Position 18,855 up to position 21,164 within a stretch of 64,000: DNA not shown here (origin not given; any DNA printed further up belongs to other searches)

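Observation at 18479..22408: Tat-less bis-MGD oxidoreductase plus 4-cluster ferredoxin downstream of a PucR-type regulator: candidate cytoplasmic reductase of unknown substrate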

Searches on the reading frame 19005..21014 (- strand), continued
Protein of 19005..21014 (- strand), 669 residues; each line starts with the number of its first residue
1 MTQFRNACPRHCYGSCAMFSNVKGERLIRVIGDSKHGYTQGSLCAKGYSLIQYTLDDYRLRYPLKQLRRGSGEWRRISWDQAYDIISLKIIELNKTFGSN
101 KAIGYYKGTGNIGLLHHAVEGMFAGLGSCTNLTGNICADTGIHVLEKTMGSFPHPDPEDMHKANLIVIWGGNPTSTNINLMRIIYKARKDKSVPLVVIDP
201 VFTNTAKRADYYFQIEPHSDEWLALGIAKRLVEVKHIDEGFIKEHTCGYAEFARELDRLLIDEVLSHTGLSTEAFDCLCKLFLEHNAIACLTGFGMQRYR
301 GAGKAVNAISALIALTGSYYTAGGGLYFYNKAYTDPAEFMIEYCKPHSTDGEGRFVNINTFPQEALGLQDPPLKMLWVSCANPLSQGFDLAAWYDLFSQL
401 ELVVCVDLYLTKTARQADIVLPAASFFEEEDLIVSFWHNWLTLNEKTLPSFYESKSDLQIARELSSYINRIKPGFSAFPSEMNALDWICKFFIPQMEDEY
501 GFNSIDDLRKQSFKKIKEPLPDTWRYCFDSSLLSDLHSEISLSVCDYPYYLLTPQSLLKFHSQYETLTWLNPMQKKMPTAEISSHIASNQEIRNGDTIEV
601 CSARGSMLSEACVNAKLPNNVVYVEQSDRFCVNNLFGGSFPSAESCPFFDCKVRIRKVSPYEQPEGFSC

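Call 50: search_protein_families(library=pfam, proteins=[L057:4692-6266:-, L049:9701-10870:+, L035:3581-4663:+], max_evalue=0.01)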
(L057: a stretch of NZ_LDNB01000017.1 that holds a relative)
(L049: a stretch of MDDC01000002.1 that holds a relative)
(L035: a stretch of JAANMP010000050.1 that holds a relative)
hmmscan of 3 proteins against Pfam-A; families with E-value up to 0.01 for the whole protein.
L057:4692-6266:- (524 aa): 3 families
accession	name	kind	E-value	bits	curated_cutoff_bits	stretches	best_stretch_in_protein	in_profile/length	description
PF13556.12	HTH_30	-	7.6e-19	67.7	27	1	461-519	1-59/59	PucR C-terminal helix-turn-helix domain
PF17853.6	GGDEF_2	-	8.3e-14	52.3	24.5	1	277-409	4-116/116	GGDEF-like domain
PF02954.25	HTH_8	-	0.00019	21.5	22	1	471-496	17-42/42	Bacterial regulatory protein, Fis family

L049:9701-10870:+ (389 aa): 2 families
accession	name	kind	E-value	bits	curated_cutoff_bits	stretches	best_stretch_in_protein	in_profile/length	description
PF17853.6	GGDEF_2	-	3.5e-18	66.4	24.5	1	148-270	4-116/116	GGDEF-like domain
PF13556.12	HTH_30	-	1.4e-17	63.6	27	1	321-379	1-59/59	PucR C-terminal helix-turn-helix domain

L035:3581-4663:+ (360 aa): 11 families
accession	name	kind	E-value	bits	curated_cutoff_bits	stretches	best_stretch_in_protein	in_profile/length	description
PF00037.32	Fer4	-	7.2e-17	60.9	21.1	3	59-78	5-24/24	4Fe-4S binding domain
PF12838.12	Fer4_7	-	7.5e-12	46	27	2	297-336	2-48/52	4Fe-4S dicluster domain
PF13187.11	Fer4_9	-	1.2e-10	41.7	27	2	297-339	2-50/52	4Fe-4S dicluster domain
PF13183.11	Fer4_8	-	8.9e-09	36.2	27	0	287-309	46-66/68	4Fe-4S dicluster domain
PF13484.11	Fer4_16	-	1.9e-08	35.4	30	0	297-315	2-20/66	4Fe-4S double cluster binding domain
PF25160.1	LdpA_Fe-S-bd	-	1e-07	32.1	27.6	1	36-76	4-42/49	LdpA Fe-S cluster-binding domain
PF13237.11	Fer4_10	-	1.8e-07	31.4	25.5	2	294-336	6-52/53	4Fe-4S dicluster domain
PF12797.12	Fer4_2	-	1.8e-06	28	24.5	1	59-72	7-20/22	4Fe-4S binding domain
PF14697.11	Fer4_21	-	9e-06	26.2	35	1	294-343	5-59/59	4Fe-4S dicluster domain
PF13746.11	Fer4_18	-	1e-05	26.2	27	1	23-82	50-105/114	4Fe-4S dicluster domain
PF12837.12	Fer4_6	-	1.5e-05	25.1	25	0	323-338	6-21/24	4Fe-4S binding domain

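Call 56: find_encoding_contigs(protein=P0005, flank=10000, max_places=3)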
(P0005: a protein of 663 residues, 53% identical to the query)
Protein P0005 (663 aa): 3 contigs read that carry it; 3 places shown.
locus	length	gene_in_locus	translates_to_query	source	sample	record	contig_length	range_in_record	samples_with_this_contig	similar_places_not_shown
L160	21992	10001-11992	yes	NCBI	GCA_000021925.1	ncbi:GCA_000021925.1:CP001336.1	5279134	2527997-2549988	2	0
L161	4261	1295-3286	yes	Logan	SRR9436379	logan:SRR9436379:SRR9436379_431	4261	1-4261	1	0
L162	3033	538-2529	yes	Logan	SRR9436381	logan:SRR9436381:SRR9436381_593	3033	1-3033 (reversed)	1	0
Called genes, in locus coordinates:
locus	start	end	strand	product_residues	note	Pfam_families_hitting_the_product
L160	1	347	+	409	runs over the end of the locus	PF17853:GGDEF_2, PF13556:HTH_30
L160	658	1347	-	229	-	PF02613:Nitrate_red_del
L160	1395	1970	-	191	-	PF00037:Fer4 (faint), PF12797:Fer4_2 (weak), PF13237:Fer4_10 (faint), PF14697:Fer4_21 (faint), PF13187:Fer4_9 (faint), PF13247:Fer4_11, PF12838:Fer4_7 (weak), PF12837:Fer4_6 (weak)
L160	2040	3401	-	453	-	PF04205:FMN_bind, PF12801:Fer4_5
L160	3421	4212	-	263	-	PF04976:DmsC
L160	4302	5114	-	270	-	PF04976:DmsC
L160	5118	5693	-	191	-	PF00037:Fer4 (faint), PF12797:Fer4_2 (weak), PF13237:Fer4_10 (faint), PF14697:Fer4_21 (faint), PF12838:Fer4_7 (weak), PF13247:Fer4_11, PF12838:Fer4_7 (weak), PF12837:Fer4_6 (weak), +1 more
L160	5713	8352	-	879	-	PF00384:Molybdopterin, PF01568:Molydop_binding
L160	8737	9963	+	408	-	PF17853:GGDEF_2, PF13556:HTH_30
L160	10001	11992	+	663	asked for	PF04879:Molybdop_Fe4S4, PF00384:Molybdopterin, PF01568:Molydop_binding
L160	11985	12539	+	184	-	PF12838:Fer4_7 (weak), PF13247:Fer4_11, PF12838:Fer4_7, PF25160:LdpA_Fe-S-bd (weak), PF12797:Fer4_2 (weak), PF00037:Fer4, PF12837:Fer4_6, PF13237:Fer4_10 (weak), +4 more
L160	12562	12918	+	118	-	-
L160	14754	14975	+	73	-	-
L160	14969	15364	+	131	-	PF00072:Response_reg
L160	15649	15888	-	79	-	PF11148:DUF2922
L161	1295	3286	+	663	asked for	PF04879:Molybdop_Fe4S4, PF00384:Molybdopterin, PF01568:Molydop_binding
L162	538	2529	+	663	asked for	PF04879:Molybdop_Fe4S4, PF00384:Molybdopterin, PF01568:Molydop_binding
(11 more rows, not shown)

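Call 77: search_solved_structures(query=L057:10139-12340:+, max_evalue=1e-30)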
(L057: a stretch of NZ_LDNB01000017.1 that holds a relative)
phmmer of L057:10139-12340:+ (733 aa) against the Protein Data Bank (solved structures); distinct sequences matched with E-value up to 1e-30: 26.
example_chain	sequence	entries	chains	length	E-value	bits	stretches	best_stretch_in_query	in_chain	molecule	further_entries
2vpw_A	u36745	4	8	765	1e-58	202.4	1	18-691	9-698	THIOSULFATE REDUCTASE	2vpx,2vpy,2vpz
5e7o_A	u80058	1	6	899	2.9e-57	197.6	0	52-288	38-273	DMSO reductase family type II enzyme, molybdopterin subunit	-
4ydd_A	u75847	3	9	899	3e-56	194.2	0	52-288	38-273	DMSO reductase family type II enzyme, molybdopterin subunit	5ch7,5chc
7qv7_S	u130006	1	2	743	5.9e-48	166.8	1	44-695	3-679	Hydrogen dependent carbon dioxide reductase subunit FdhF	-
7bkb_D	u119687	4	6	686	2.2e-47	164.9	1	52-706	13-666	Formate dehydrogenase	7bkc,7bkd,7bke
4dmr_A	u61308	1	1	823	3.1e-47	164.4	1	63-703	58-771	DMSO REDUCTASE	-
1dms_A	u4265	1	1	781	4.3e-47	164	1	66-703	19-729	DMSO REDUCTASE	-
1e60_A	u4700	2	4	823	4.4e-47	163.9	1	63-703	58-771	Dimethyl sulfoxide/trimethylamine N-oxide reductase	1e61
1dmr_A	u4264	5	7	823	4.5e-47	163.9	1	63-703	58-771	DMSO REDUCTASE | Dimethyl sulfoxide/trimethylamine N-oxide reductase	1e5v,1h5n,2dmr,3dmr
1e18_A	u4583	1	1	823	6.9e-47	163.3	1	63-703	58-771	DMSO REDUCTASE.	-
7l5i_A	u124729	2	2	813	1.7e-46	162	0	417-698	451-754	Trimethylamine-N-oxide reductase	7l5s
1aa6_A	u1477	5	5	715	1.8e-46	161.9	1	52-378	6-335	FORMATE DEHYDROGENASE H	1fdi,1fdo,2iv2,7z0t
1eu1_A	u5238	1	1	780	2e-46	161.8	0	100-396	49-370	DIMETHYL SULFOXIDE REDUCTASE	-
9vap_A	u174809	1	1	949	3.1e-45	157.8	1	6-378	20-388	Formate dehydrogenase molybdopterin-binding subunit FdhA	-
9t1s_L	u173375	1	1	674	7.1e-44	153.3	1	50-518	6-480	formate dehydrogenase (coenzyme F420)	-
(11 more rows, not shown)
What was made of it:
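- Closest known: Psr/Phs polysulfide/thiosulfate reductase. Same: The Tat-bearing sister clade of A' has PsrA as its best solved relative (1e-58, call 77).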

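Call 78: search_protein_representatives(alignment_id=A2)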
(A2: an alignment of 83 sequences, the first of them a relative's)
Query: 83 sequences, 673 profile positions. Proteins with E-value up to 0.001 (for the whole library): 24269; up to 1e-10: 10887; up to 1e-30: 2845. The best 150 are listed.
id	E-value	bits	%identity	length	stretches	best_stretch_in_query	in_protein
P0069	0.0e+00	1082.9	-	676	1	3-672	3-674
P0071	0.0e+00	1030.0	-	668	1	2-668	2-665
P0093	6.3e-267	903.8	-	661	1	4-670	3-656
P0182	6.7e-260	880.6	-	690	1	4-671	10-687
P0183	1.2e-239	813.6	-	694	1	4-668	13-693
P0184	8.8e-234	794.2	-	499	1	3-489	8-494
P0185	1.1e-223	760.8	-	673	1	2-670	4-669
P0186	2.7e-208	710.0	-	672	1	3-666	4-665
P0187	5.3e-204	695.8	-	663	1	3-663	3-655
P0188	5.0e-201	686.0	-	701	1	2-668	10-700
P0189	1.1e-194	665.1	-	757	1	4-635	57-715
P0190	2.1e-192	657.5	-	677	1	7-669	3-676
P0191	7.7e-182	622.6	-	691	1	4-641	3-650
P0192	1.4e-179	615.1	-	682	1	3-669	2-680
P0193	1.5e-178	611.7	-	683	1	3-670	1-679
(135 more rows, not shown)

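Call 79: find_encoding_contigs(protein=P0007, flank=9000, max_places=2)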
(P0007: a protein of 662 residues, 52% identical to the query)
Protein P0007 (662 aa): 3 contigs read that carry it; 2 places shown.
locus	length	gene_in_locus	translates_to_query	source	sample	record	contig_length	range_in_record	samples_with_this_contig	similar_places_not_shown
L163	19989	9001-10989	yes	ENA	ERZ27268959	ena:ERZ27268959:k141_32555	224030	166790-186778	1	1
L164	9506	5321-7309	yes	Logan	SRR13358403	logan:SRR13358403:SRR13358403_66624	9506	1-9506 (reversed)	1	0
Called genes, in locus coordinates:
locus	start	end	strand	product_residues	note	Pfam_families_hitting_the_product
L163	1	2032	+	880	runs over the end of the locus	PF10518:TAT_signal (weak), PF00384:Molybdopterin, PF01568:Molydop_binding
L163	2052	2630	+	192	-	PF12797:Fer4_2 (faint), PF13237:Fer4_10 (faint), PF13187:Fer4_9 (faint), PF14697:Fer4_21 (faint), PF13247:Fer4_11, PF12838:Fer4_7 (weak), PF00037:Fer4 (weak), PF12837:Fer4_6 (weak)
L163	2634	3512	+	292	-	PF04976:DmsC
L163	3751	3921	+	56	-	-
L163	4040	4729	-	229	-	PF02613:Nitrate_red_del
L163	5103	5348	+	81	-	-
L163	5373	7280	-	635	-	PF00384:Molybdopterin, PF01568:Molydop_binding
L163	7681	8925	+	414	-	PF17853:GGDEF_2, PF13556:HTH_30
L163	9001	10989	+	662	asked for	PF04879:Molybdop_Fe4S4, PF00384:Molybdopterin, PF01568:Molydop_binding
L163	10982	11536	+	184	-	PF12838:Fer4_7 (weak), PF13247:Fer4_11, PF12838:Fer4_7, PF25160:LdpA_Fe-S-bd (weak), PF12797:Fer4_2 (weak), PF00037:Fer4, PF12837:Fer4_6, PF13237:Fer4_10 (weak), +5 more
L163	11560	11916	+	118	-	-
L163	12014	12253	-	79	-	PF11148:DUF2922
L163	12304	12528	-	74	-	PF07872:DUF1659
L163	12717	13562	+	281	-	PF11300:DUF3102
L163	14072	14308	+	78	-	-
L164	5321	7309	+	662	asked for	PF04879:Molybdop_Fe4S4, PF00384:Molybdopterin, PF01568:Molydop_binding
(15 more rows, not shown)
